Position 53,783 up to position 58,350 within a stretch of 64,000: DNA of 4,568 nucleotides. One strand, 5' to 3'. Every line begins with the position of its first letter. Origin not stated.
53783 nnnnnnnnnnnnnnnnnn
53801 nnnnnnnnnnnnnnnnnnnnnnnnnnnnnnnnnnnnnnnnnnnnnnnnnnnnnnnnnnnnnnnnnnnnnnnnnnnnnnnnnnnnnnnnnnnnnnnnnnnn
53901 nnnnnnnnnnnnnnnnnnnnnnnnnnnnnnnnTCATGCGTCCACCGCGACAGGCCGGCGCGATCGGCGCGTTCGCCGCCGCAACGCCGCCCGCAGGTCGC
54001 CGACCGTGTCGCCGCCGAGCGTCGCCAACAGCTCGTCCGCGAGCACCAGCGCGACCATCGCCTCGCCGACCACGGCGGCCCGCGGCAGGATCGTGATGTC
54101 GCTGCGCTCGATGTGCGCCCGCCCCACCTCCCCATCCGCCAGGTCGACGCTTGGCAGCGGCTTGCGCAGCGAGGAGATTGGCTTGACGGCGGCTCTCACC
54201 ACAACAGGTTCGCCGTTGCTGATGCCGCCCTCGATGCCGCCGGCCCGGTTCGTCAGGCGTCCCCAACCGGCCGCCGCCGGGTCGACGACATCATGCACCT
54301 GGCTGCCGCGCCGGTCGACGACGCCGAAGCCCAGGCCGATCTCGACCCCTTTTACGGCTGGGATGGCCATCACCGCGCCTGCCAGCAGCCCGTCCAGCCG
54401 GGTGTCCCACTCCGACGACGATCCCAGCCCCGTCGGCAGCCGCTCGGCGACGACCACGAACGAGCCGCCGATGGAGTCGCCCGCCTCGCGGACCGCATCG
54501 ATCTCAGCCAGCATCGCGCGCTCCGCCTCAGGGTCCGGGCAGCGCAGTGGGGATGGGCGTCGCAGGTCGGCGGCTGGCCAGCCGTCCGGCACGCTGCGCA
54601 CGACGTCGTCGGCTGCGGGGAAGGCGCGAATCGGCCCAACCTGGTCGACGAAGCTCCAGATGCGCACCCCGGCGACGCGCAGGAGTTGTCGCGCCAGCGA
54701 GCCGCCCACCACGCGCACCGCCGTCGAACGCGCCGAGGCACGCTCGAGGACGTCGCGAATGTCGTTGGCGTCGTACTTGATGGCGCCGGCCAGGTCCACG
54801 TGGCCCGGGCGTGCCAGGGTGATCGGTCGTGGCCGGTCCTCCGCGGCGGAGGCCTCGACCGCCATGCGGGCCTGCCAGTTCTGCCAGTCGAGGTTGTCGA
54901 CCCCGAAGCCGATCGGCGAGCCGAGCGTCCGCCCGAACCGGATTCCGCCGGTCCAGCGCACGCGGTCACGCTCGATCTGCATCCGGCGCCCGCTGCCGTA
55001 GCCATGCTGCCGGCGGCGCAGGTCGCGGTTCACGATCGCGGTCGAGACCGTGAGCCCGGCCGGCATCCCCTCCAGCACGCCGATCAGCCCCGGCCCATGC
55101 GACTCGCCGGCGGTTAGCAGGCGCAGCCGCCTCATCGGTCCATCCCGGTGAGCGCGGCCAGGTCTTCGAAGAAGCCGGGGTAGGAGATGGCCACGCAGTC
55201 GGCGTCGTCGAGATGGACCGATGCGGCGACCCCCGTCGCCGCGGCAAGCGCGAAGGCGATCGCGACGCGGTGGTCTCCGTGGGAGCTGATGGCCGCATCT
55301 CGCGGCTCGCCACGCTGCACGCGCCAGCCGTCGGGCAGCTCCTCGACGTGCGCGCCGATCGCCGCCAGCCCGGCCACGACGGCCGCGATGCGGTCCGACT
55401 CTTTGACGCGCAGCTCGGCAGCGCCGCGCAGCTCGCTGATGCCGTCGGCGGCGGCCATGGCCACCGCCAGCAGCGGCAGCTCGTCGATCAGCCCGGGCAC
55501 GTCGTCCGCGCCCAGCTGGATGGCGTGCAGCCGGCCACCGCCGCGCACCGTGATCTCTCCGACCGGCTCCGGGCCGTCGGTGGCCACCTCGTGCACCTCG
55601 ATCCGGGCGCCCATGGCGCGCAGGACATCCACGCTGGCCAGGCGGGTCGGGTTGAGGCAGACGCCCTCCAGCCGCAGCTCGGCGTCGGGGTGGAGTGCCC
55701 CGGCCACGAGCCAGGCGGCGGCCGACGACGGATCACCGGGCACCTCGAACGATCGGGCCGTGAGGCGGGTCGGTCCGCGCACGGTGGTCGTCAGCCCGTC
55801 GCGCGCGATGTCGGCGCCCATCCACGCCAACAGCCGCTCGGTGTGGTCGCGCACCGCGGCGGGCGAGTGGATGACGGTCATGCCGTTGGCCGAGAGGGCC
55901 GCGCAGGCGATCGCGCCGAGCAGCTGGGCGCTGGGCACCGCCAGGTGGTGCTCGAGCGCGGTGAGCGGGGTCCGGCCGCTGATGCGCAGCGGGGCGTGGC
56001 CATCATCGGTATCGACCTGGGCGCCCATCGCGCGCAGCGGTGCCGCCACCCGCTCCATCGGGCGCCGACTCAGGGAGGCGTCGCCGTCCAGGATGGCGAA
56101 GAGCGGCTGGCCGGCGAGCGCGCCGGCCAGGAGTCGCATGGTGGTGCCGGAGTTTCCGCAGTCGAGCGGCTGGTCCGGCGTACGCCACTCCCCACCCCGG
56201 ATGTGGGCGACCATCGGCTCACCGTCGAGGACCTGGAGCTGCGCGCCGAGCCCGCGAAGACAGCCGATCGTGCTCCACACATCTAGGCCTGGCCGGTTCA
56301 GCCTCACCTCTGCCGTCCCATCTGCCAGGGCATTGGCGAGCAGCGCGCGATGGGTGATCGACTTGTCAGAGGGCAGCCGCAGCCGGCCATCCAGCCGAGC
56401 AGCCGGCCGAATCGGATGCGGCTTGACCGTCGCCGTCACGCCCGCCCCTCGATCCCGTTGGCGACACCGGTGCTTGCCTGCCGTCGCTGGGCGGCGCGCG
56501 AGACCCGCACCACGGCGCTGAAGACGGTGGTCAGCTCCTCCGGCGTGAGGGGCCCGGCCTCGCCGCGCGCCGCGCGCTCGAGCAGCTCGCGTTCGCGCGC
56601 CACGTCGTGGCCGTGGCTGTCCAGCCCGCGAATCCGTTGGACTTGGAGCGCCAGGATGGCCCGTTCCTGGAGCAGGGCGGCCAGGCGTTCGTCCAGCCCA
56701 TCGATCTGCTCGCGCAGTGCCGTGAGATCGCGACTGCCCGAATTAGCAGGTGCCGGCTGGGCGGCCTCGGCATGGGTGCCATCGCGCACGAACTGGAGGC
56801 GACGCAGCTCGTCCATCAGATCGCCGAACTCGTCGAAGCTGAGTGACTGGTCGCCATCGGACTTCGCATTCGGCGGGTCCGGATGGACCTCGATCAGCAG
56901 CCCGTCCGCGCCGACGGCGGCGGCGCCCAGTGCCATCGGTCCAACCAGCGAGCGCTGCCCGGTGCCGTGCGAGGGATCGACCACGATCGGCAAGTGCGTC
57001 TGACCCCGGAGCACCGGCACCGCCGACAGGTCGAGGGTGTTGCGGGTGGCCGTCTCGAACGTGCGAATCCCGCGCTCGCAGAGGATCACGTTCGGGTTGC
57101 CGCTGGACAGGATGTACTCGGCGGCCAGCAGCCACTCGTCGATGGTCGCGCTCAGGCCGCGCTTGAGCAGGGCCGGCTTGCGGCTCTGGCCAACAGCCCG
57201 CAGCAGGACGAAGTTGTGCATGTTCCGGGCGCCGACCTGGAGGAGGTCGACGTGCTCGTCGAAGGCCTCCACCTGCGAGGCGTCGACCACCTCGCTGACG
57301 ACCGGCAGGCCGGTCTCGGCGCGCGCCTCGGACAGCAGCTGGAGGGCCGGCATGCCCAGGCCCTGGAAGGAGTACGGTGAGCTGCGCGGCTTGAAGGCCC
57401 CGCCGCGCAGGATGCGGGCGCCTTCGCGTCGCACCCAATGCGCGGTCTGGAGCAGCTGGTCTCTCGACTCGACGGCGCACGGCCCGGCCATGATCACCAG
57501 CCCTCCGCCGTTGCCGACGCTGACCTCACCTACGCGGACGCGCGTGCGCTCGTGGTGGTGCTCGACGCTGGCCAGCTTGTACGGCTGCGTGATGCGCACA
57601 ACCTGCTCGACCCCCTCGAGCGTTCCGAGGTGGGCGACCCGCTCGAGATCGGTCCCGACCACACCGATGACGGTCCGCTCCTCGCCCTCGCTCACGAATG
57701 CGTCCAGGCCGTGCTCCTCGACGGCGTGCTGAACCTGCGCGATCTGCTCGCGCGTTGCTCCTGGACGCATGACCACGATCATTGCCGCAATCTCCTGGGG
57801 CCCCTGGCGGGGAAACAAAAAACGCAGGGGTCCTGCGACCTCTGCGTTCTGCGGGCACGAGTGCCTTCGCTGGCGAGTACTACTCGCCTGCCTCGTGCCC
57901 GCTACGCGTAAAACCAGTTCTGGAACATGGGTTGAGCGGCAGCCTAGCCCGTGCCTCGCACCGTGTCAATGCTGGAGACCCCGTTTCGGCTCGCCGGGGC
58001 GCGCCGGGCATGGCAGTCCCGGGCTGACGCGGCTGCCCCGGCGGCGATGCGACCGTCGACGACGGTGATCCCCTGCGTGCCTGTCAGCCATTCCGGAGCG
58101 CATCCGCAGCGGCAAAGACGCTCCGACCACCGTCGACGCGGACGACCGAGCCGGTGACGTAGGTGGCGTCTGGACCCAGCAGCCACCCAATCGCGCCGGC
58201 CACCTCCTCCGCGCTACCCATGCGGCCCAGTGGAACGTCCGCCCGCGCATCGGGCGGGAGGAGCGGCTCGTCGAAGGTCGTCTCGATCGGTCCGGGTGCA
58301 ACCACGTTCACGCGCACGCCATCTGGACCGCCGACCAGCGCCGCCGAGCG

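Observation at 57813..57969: Classical ribosome-mediated attenuator with an all-aromatic leader peptide (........) controlling the common aromatic pathway operon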

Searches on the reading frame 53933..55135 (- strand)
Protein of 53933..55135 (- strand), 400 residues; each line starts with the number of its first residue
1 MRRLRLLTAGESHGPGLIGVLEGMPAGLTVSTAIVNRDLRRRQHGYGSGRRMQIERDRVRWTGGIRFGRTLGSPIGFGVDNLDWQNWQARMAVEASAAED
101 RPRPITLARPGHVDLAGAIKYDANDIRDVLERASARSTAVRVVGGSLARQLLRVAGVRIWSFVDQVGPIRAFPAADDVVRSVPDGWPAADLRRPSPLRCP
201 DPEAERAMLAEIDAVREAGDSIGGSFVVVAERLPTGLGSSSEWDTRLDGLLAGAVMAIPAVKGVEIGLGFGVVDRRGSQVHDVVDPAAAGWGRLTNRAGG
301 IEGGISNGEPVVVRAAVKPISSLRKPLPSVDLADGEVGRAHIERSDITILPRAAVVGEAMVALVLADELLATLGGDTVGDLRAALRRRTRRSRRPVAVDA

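Call 29: search_protein_families(library=pfam, proteins=[window:53933-55135:-])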
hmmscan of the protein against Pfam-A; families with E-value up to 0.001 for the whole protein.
window:53933-55135:- (400 aa): 1 family
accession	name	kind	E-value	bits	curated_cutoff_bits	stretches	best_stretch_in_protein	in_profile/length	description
PF01264.26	Chorismate_synt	-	4.3e-107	358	27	1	4-370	1-327/327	Chorismate synthase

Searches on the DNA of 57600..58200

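Call 8: search_rna_families(source=window, start=57600, end=58200, threshold=evalue, max_evalue=10)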
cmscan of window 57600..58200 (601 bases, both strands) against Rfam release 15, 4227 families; matches with E-value up to 10: 3.
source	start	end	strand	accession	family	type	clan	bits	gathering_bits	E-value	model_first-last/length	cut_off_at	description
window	57807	57933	-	RF02502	Atu_C8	Gene; sRNA;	-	33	50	8.4e-05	1-122/122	no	Rhizobiales sRNA Atu_C8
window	58001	58049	+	RF04277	mir-1268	Gene; miRNA;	-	15.7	83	6.2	1-52/52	no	mir-1268 microRNA precursor family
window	57700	57768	+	RF01790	htlv_FSE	Cis-reg; frameshift_element;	-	14.7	45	7.1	1-43/43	no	ribosomal frameshift site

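Call 11: search_rna_families(source=window, start=57750, end=58000, threshold=evalue, max_evalue=1, show_alignments=2)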
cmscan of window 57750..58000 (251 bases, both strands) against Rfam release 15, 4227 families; matches with E-value up to 1: 2.
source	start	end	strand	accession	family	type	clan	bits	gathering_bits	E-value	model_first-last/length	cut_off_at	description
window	57807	57933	-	RF02502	Atu_C8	Gene; sRNA;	-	33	50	3.5e-05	1-122/122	no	Rhizobiales sRNA Atu_C8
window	57851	57902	+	RF02501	Atu_C7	Gene; sRNA;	-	13.6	45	0.38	62-114/157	no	Rhizobiales sRNA Atu_C7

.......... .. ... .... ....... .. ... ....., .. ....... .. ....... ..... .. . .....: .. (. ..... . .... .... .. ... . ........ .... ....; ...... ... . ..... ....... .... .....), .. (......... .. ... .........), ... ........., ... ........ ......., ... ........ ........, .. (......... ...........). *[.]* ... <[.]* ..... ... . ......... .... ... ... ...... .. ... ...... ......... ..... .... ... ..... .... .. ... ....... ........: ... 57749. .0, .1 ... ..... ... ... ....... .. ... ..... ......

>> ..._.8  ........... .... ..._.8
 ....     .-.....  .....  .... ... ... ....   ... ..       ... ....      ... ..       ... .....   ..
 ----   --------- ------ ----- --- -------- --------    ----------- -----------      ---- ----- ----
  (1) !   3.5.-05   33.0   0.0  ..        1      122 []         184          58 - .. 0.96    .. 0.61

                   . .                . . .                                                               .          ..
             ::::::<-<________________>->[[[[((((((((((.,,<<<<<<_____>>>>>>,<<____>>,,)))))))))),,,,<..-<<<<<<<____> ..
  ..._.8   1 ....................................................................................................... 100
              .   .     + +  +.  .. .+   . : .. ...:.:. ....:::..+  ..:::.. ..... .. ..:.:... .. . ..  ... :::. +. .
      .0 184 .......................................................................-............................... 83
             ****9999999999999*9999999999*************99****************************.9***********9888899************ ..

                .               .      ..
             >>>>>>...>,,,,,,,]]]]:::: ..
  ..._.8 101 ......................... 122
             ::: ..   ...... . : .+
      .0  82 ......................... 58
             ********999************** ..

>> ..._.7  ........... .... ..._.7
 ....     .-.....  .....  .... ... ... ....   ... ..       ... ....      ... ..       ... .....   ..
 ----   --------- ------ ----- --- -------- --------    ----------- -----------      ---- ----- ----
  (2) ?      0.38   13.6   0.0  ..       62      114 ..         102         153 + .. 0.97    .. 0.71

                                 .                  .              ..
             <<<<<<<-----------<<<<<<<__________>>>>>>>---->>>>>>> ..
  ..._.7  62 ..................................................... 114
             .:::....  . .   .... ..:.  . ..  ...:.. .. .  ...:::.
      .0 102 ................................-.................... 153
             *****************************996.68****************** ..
